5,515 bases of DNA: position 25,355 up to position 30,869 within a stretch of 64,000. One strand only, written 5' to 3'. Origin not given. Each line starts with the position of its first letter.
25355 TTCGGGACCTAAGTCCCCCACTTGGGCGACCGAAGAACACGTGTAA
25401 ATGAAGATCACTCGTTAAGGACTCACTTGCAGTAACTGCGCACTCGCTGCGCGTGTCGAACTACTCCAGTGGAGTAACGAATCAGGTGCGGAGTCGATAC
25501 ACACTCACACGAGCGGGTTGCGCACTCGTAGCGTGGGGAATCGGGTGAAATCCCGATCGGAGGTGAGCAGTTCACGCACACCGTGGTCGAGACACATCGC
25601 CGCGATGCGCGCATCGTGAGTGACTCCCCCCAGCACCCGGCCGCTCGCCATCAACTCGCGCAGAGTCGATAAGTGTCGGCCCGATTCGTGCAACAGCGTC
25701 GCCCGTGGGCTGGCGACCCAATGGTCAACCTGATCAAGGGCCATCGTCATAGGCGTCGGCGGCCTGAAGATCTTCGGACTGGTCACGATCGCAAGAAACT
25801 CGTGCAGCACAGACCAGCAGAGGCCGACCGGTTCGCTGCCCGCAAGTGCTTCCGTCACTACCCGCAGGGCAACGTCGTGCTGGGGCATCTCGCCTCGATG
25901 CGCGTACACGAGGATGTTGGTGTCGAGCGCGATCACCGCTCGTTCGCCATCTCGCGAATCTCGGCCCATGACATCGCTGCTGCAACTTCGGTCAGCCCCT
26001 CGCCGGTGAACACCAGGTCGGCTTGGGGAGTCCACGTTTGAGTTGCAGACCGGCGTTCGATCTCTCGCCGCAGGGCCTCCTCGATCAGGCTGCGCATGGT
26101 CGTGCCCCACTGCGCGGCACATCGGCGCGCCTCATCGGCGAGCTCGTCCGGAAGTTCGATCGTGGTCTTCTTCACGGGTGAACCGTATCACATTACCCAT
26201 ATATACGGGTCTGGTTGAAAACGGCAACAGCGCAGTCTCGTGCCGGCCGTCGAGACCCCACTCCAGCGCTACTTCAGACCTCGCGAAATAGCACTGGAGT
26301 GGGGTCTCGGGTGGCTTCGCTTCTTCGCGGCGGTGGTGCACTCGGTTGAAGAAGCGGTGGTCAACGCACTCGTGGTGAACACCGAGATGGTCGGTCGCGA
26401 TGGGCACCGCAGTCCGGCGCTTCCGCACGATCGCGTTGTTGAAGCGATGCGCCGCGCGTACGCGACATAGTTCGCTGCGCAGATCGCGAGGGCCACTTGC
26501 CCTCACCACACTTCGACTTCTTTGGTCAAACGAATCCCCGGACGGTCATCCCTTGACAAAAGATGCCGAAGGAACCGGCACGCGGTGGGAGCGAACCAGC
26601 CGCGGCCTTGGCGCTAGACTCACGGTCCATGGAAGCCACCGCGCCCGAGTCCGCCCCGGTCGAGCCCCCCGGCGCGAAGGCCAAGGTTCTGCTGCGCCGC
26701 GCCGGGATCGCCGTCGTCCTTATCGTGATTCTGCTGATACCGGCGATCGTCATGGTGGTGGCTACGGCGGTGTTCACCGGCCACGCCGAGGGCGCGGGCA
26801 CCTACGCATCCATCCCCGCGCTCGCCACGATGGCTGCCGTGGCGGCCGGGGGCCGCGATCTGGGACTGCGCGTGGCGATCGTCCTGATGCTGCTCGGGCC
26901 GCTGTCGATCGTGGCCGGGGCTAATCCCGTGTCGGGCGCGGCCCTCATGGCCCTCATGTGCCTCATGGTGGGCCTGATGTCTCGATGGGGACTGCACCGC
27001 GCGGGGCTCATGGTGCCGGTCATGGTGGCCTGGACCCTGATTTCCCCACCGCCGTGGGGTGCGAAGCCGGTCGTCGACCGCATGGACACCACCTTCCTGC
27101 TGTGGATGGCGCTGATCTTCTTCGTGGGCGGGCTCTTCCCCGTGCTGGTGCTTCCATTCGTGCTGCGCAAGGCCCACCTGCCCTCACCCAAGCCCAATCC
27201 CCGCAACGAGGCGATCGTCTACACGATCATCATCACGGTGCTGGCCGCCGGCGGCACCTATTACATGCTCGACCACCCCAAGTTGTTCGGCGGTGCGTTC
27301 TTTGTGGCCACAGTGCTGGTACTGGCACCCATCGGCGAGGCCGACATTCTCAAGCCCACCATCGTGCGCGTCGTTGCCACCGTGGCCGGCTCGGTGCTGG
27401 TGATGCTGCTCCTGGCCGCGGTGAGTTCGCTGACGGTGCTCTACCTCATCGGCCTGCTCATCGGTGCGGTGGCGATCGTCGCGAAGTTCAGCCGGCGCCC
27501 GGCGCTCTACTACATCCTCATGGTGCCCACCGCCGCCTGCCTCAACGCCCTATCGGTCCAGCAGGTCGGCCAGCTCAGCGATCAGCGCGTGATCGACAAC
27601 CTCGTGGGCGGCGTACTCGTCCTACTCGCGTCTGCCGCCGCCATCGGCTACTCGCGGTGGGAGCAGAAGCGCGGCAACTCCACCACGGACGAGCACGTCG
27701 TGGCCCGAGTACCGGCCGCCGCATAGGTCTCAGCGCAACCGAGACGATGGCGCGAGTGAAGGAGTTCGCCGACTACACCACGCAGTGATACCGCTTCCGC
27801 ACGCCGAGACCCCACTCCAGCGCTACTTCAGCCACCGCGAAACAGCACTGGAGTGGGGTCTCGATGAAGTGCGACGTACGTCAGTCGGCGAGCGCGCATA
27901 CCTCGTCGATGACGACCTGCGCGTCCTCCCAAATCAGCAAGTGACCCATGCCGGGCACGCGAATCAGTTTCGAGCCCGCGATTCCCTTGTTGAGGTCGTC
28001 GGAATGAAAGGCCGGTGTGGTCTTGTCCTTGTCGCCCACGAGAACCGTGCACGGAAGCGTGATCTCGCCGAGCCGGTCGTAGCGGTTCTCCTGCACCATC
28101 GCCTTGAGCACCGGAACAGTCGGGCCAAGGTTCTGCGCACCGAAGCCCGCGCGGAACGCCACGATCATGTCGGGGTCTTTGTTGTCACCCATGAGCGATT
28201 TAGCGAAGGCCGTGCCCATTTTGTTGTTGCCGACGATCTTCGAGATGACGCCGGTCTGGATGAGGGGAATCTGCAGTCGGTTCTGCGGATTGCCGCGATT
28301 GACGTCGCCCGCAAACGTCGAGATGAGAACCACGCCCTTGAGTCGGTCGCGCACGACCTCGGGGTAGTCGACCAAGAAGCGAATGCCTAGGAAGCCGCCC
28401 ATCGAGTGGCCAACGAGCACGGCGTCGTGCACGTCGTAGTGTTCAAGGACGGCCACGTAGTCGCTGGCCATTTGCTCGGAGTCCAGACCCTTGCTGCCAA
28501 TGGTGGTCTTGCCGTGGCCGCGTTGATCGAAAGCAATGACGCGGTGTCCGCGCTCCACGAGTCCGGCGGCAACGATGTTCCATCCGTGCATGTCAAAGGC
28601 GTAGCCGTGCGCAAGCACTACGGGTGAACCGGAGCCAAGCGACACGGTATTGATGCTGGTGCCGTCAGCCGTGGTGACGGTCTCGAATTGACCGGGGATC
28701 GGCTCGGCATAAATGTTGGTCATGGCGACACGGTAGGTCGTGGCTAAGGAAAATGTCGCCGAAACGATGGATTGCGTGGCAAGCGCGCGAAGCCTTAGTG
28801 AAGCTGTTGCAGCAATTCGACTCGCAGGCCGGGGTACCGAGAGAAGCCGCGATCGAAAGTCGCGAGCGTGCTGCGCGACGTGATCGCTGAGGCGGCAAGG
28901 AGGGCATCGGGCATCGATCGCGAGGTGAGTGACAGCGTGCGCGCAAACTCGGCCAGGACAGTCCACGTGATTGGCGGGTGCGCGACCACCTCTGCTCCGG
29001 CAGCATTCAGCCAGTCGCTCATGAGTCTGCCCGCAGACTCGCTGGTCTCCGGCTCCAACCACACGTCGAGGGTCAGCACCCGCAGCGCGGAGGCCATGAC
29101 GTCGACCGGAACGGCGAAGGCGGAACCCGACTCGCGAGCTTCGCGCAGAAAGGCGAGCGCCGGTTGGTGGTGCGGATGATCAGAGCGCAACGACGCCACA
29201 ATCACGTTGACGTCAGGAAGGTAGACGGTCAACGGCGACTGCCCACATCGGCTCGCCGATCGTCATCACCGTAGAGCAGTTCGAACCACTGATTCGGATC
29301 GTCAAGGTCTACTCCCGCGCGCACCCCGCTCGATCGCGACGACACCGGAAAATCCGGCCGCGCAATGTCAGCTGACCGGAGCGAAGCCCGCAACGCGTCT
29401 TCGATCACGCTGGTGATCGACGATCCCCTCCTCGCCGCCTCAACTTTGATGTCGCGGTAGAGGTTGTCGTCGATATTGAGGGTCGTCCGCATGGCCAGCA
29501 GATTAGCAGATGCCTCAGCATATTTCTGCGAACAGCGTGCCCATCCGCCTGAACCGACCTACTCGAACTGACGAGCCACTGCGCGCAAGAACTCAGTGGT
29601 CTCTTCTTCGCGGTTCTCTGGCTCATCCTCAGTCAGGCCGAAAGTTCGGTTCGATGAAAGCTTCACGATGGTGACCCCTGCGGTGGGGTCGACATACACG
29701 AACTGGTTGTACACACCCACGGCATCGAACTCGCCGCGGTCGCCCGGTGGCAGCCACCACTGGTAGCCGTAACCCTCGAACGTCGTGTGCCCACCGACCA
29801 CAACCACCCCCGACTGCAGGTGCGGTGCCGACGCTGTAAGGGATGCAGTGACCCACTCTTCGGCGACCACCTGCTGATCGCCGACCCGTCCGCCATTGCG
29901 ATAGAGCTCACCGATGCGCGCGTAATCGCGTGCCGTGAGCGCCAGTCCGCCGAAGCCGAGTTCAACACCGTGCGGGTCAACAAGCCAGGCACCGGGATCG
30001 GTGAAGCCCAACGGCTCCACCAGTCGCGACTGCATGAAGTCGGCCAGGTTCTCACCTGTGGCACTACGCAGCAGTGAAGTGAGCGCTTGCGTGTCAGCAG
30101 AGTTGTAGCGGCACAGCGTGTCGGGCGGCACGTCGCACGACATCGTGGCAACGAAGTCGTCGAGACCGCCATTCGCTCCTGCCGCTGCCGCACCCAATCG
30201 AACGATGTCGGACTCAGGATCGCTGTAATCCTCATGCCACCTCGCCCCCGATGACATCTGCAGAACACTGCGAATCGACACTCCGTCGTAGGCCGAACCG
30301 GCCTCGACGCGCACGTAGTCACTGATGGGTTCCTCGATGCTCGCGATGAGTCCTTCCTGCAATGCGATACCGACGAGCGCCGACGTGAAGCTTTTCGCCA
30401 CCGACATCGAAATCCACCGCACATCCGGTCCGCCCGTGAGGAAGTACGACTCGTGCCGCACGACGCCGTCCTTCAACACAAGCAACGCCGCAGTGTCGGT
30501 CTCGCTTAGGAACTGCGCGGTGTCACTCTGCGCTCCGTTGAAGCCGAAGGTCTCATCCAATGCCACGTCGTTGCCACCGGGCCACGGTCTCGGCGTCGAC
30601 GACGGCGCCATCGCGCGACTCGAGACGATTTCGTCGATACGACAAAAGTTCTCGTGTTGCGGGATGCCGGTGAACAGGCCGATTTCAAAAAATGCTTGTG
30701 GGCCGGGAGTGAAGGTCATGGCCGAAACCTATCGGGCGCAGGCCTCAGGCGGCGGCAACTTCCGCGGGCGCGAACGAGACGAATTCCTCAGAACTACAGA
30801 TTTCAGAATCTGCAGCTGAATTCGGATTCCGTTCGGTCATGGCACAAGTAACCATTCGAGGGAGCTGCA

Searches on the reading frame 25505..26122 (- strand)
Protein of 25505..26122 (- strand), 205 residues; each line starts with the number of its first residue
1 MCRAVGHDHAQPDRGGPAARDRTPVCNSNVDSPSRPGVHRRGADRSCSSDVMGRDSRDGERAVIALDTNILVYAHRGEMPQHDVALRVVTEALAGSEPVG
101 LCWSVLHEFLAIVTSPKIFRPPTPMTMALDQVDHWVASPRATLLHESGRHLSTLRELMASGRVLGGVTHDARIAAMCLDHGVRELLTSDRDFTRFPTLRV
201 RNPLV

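Call 17: search_protein_families(library=pfam, proteins=[window:25505-26122:-], max_evalue=0.001)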
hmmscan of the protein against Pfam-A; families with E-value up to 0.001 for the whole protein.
window:25505-26122:- (205 aa): 1 family
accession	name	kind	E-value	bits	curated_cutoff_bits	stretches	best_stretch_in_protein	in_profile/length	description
PF01850.27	PIN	-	5.8e-10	40.3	23.6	1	64-195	1-117/120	PIN domain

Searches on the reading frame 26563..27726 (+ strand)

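Call 17: search_protein_families(library=pfam, proteins=[window:26563-27726:+], max_evalue=0.001)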
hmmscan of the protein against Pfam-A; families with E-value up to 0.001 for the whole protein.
window:26563-27726:+ (387 aa): 1 family
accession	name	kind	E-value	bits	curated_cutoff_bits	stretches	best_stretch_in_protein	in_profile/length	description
PF13515.12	FUSC_2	-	2.4e-07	31.3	25.6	1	234-355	7-125/126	Fusaric acid resistance protein-like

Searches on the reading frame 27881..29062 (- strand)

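Call 17: search_protein_families(library=pfam, proteins=[window:27881-29062:-], max_evalue=0.001)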
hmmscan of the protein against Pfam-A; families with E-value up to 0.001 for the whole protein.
window:27881-29062:- (393 aa): 3 families
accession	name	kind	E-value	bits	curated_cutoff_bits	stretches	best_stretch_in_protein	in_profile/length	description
PF00561.26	Abhydrolase_1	-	5e-27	95.6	25.8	1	147-380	2-244/245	alpha/beta hydrolase fold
PF12697.13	Abhydrolase_6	-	2.5e-22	81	26.3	1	148-386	1-216/217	Alpha/beta hydrolase family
PF12146.15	Hydrolase_4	-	5.1e-20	72.2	27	1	148-379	7-237/239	Serine aminopeptidase, S33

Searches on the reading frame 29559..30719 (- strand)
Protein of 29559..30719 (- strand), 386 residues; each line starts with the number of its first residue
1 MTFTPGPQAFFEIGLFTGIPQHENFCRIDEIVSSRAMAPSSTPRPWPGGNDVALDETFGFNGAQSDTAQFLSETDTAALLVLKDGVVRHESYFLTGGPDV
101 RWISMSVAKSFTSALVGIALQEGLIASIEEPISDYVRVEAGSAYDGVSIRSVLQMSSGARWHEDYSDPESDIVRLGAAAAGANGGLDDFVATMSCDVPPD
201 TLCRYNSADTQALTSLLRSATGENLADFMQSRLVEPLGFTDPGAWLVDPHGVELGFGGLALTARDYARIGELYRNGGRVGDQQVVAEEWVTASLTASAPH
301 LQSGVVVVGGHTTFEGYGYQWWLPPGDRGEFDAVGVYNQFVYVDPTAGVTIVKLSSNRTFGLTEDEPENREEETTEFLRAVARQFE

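Call 17: search_protein_families(library=pfam, proteins=[window:29559-30719:-], max_evalue=0.001)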
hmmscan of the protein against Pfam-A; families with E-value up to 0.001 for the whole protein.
window:29559-30719:- (386 aa): 1 family
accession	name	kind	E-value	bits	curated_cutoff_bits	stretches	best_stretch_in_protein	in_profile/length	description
PF00144.29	Beta-lactamase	-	3.1e-31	109.2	27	1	75-359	15-312/329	Beta-lactamase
